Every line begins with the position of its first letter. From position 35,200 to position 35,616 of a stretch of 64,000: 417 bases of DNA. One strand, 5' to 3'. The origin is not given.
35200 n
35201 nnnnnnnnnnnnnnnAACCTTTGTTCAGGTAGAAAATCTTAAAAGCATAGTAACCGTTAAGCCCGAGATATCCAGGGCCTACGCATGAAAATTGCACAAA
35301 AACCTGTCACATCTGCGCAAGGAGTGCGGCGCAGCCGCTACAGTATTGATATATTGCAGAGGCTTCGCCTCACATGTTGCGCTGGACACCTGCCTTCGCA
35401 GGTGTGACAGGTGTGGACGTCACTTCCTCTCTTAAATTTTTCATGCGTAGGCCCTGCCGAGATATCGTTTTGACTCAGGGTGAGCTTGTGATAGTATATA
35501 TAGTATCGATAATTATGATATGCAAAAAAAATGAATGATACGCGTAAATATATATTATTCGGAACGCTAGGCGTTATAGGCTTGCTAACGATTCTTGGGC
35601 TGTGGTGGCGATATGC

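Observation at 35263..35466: MITE family A: ~185-230-bp elements with perfect 19-bp TIRs, 10-bp target-site duplications and nested internal palindromes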

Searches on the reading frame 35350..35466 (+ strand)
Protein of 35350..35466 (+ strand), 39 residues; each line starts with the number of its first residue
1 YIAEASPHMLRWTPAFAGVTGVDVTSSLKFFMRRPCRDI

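Call 80: search_protein_families(library=pfam, max_evalue=1, proteins=[window:35350-35466:+])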
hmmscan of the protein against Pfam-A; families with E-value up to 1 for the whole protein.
seq(39 aa): 0 families
